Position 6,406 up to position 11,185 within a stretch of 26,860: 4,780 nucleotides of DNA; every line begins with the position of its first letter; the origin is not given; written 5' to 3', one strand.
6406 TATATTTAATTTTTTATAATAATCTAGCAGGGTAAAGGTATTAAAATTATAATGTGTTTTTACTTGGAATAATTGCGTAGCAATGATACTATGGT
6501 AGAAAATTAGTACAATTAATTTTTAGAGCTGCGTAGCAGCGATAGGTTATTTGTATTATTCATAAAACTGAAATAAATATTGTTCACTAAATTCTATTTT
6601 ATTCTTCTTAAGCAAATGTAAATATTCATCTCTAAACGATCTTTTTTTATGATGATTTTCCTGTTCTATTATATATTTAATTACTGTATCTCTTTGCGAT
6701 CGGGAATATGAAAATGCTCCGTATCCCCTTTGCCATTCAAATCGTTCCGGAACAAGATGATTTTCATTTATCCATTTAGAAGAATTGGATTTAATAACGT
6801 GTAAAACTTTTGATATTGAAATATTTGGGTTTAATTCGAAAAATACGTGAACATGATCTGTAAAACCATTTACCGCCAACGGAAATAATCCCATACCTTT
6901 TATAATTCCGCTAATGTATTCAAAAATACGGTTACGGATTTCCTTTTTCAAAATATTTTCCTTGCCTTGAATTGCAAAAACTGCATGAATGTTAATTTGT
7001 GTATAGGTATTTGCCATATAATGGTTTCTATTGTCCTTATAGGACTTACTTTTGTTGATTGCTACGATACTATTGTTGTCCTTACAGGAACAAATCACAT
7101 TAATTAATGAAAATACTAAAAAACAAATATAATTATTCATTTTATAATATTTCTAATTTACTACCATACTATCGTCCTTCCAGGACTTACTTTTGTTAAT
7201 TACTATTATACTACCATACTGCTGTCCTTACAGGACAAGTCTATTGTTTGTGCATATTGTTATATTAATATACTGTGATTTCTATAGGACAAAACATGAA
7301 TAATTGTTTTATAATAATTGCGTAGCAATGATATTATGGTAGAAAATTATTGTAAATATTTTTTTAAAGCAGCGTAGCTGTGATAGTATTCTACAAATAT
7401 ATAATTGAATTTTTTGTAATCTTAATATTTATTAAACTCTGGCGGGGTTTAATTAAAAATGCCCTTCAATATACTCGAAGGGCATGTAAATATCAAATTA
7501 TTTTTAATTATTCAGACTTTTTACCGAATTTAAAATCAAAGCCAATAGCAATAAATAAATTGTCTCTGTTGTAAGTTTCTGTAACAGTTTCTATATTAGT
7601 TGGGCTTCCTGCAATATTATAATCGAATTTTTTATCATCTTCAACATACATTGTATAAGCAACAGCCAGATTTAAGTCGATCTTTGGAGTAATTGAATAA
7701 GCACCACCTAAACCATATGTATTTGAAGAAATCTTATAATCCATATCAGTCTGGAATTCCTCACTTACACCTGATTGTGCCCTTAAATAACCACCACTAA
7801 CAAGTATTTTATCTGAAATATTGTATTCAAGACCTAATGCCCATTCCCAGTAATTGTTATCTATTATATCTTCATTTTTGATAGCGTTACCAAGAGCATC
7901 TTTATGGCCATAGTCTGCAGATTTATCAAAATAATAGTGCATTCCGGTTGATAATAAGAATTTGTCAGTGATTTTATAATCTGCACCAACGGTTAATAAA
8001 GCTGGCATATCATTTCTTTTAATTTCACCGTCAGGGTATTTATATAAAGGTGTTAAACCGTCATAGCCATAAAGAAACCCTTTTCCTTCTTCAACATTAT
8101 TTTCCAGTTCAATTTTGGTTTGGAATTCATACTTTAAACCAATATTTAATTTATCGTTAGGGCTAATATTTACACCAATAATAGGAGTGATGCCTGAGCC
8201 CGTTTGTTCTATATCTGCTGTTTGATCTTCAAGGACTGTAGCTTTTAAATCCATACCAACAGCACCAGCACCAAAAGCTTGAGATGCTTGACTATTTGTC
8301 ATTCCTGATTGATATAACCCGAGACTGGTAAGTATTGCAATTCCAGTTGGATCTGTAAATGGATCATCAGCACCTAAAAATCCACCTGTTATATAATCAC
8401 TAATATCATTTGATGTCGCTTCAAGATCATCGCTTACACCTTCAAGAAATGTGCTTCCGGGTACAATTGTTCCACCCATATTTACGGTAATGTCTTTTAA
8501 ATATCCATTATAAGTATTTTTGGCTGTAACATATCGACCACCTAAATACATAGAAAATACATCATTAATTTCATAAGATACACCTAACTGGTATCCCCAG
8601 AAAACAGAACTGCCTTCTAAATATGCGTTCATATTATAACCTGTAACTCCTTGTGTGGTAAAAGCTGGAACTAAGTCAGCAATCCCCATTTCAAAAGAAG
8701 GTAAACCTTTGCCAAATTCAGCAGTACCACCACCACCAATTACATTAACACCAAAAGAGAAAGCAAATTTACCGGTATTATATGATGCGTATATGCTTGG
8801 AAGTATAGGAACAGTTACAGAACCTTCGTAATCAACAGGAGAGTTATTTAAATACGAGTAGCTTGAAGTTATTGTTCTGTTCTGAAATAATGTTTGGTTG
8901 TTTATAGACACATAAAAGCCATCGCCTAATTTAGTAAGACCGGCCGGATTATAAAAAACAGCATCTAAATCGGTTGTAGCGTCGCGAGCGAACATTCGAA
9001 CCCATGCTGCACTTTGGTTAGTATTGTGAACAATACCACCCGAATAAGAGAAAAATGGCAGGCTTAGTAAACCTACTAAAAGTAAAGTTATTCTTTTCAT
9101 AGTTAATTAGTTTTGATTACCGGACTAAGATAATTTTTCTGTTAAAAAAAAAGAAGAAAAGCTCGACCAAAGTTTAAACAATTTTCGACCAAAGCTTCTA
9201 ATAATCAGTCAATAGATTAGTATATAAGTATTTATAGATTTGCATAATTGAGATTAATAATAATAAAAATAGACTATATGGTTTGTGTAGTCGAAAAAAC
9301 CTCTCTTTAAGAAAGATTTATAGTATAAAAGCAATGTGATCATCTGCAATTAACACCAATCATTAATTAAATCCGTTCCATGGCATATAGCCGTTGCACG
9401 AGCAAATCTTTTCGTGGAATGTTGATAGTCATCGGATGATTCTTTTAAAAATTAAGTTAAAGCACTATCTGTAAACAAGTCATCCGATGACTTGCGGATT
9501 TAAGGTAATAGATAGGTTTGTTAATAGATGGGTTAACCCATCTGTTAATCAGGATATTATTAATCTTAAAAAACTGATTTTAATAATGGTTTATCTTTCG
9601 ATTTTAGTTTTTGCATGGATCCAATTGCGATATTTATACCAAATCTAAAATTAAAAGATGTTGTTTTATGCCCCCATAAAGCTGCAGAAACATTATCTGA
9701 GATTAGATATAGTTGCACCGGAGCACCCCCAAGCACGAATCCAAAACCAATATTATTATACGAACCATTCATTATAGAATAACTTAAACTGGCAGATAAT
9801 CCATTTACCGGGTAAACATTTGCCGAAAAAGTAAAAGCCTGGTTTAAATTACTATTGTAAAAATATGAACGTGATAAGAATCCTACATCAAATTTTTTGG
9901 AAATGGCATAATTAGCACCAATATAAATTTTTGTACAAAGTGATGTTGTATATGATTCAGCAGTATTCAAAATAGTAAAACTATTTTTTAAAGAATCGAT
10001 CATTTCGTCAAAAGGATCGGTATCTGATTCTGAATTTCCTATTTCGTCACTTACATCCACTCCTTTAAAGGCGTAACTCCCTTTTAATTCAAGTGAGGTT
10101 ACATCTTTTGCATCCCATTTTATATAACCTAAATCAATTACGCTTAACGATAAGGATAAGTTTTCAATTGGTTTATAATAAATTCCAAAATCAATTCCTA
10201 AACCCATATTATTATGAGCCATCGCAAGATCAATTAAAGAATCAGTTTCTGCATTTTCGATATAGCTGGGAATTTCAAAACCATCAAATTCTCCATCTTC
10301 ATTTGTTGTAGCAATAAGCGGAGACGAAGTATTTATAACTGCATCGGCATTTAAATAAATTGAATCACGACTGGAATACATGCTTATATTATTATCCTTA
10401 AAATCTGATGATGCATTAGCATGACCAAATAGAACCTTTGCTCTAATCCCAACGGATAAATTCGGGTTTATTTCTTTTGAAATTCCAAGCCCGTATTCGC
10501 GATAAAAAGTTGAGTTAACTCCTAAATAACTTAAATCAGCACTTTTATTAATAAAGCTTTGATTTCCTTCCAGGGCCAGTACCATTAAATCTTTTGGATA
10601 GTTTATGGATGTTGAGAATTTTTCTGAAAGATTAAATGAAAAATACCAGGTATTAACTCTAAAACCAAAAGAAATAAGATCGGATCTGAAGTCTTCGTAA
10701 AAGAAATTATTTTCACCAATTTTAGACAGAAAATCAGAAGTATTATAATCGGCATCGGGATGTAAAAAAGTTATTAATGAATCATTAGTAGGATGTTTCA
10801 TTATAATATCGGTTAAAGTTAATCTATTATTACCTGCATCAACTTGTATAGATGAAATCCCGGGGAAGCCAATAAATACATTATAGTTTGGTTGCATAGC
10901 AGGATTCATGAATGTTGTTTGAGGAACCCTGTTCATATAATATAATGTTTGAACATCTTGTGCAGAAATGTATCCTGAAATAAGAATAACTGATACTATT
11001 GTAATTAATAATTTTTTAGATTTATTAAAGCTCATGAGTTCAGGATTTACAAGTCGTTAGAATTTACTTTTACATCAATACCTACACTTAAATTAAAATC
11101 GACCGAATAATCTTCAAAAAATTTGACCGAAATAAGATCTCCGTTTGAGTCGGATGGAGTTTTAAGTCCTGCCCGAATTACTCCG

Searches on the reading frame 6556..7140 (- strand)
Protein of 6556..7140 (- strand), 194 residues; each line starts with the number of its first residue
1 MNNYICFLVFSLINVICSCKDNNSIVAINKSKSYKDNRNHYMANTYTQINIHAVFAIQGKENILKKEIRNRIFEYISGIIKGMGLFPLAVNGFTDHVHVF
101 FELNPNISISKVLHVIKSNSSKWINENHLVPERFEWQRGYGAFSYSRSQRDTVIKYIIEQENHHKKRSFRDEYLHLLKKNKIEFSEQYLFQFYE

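Call 3: search_protein_families(library=pfam, proteins=[window:6556-7140:-], max_evalue=0.01)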
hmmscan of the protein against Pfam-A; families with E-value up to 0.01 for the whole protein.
window:6556-7140:- (194 aa): 1 family
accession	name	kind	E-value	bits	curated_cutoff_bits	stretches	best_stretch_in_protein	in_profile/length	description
PF01797.21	Y1_Tnp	-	5.5e-25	88.3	23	1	46-160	2-121/121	Transposase IS200 like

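Call 4: search_protein_families(library=ncbifam, proteins=[window:6556-7140:-], max_evalue=0.01)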
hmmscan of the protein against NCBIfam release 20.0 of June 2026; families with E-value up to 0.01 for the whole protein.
window:6556-7140:- (194 aa): 2 families
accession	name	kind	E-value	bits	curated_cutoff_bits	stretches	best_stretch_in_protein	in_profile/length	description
NF033573.1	transpos_IS200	equivalog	4.2e-20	72.2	55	1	43-157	5-124/126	IS200/IS605 family transposase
NF047646.1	REP_Tyr_transpos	equivalog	0.00017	21.5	80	1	94-157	56-127/146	REP-associated tyrosine transposase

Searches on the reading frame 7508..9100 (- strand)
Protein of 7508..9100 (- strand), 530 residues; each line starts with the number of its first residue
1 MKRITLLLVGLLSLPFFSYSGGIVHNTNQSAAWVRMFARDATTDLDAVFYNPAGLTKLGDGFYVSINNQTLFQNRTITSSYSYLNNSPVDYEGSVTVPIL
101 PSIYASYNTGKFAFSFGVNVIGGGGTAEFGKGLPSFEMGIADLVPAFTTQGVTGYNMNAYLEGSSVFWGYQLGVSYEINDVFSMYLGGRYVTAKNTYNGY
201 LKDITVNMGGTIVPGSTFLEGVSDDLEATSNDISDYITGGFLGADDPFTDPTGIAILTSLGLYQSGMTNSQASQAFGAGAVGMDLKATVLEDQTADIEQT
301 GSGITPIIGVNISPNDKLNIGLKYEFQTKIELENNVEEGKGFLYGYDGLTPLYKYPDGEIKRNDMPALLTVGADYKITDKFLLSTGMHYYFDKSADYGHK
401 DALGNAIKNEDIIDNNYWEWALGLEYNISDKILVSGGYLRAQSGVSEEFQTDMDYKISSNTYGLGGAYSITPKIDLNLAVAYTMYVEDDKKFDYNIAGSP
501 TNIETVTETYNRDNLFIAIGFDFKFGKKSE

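Call 3: search_protein_families(library=pfam, proteins=[window:7508-9100:-], max_evalue=0.01)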
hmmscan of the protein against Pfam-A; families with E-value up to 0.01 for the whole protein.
window:7508-9100:- (530 aa): 4 families
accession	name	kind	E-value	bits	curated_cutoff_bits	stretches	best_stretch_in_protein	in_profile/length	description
PF03349.22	Toluene_X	-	1.6e-14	53.7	29.7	2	292-525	191-421/421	Outer membrane protein transport protein (OMPP1/FadL/TodX)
PF13505.12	OMP_b-brl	-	1.7e-06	28.8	28.7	1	367-493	44-163/175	Outer membrane protein beta-barrel domain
PF10677.15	DUF2490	-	7.1e-05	23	29.8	0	369-440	5-59/186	Protein of unknown function (DUF2490)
PF01389.23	OmpA_membrane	-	0.0056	16.9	21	0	456-528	122-179/180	OmpA-like transmembrane domain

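Call 4: search_protein_families(library=ncbifam, proteins=[window:7508-9100:-], max_evalue=0.01)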
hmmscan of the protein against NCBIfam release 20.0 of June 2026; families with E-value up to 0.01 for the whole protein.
window:7508-9100:- (530 aa): 3 families
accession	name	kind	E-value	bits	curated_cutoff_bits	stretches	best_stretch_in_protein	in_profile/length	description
NF033709.1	PorV_fam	subfamily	1.2e-07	31.6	90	1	355-483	186-307/326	PorV/PorQ family protein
NF050080.1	pilus_FilD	exception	4.8e-06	25.1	970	1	416-483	433-500/549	putative pilus system OmpP1/FadL family transporter FilD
NF033908.1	AcfA_fam_omp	subfamily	0.0086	15.5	100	0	362-396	171-205/217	AcfA family outer membrane beta-barrel protein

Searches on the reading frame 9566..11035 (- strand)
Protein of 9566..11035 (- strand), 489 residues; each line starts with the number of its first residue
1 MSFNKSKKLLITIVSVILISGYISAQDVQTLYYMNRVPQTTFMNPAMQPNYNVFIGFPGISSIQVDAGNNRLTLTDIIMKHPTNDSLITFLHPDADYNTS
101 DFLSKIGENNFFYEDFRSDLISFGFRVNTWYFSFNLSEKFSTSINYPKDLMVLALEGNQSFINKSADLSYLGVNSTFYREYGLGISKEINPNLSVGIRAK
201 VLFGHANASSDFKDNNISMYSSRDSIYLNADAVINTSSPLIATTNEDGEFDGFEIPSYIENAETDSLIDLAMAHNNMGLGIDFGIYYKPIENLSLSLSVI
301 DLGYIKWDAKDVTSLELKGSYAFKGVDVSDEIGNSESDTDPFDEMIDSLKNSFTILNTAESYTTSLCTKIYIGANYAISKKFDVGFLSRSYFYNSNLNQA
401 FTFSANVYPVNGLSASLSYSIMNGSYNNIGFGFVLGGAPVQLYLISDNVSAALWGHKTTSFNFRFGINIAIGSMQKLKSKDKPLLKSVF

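Call 95: search_protein_families(library=pfam, proteins=[window:9566-11035:-], max_evalue=0.00001)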
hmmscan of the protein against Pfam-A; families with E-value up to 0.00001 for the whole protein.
window:9566-11035:- (489 aa): 1 family
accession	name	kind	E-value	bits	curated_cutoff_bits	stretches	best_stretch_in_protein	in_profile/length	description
PF18990.6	DUF5723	-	7.2e-96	322.6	26.8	1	45-447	1-376/376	Family of unknown function (DUF5723)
